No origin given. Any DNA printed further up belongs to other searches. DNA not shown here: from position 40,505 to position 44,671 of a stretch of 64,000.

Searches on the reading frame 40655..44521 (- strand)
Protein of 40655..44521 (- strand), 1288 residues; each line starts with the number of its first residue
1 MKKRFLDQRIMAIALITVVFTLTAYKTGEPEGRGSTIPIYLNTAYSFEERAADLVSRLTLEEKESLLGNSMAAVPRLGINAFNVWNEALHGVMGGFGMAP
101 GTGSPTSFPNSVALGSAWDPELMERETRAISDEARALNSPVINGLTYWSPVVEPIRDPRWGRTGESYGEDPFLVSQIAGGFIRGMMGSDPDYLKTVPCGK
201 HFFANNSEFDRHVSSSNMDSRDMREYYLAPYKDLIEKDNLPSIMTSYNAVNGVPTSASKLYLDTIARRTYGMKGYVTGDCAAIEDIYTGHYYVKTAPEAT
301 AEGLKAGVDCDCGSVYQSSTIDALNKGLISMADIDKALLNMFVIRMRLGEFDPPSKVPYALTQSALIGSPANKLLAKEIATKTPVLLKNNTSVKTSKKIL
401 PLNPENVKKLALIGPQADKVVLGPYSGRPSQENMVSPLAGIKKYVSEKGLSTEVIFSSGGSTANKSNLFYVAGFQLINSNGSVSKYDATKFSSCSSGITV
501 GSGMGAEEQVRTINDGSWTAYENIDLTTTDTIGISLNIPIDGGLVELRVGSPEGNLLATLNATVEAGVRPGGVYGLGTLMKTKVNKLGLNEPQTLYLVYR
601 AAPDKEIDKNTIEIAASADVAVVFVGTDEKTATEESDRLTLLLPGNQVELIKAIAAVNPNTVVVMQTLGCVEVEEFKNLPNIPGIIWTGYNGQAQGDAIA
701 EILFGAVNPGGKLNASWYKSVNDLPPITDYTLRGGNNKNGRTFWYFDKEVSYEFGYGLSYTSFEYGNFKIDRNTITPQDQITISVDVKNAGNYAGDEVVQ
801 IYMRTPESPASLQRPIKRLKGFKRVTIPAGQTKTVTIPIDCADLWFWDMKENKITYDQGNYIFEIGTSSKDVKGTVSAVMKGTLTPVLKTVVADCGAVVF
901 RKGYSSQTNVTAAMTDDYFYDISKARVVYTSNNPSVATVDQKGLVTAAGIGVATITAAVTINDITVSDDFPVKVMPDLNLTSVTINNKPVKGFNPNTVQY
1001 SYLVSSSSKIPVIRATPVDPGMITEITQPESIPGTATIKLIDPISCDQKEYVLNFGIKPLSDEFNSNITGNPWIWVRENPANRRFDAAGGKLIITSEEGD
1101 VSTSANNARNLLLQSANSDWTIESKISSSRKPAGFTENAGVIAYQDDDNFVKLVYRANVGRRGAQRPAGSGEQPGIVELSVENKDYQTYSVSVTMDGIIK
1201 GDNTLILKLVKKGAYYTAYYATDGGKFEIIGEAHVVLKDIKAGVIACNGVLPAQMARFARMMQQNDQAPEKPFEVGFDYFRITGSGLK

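Call 13: search_protein_families(library=pfam, proteins=[window:40655-44521:-], max_evalue=0.001)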
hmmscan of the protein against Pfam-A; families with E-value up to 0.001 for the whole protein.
window:40655-44521:- (1288 aa): 7 families
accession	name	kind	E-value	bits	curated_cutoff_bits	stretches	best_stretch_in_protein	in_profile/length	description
PF01915.27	Glyco_hydro_3_C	-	4.2e-58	197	31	1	385-760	2-200/200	Glycosyl hydrolase family 3 C-terminal domain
PF00933.27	Glyco_hydro_3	-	2.3e-37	129.6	27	1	102-338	81-310/316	Glycosyl hydrolase family 3 N terminal domain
PF14310.12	Fn3-like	-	1.5e-20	73.5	25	1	797-869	1-71/71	Fibronectin type III-like domain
PF17851.8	GH43_C2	-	7.9e-08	32.7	22.7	1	1061-1232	1-158/203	Beta xylosidase C-terminal Concanavalin A-like domain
PF02368.24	Big_2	-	2.9e-07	30.8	22.8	1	923-960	32-69/79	Bacterial Ig-like domain (group 2)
PF03422.21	CBM_6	-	1.8e-06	28.7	28.9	1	503-569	17-86/125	Carbohydrate binding module (family 6)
PF07081.18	DUF1349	-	0.00014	22.1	32.4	0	1105-1264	36-165/179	Protein of unknown function (DUF1349)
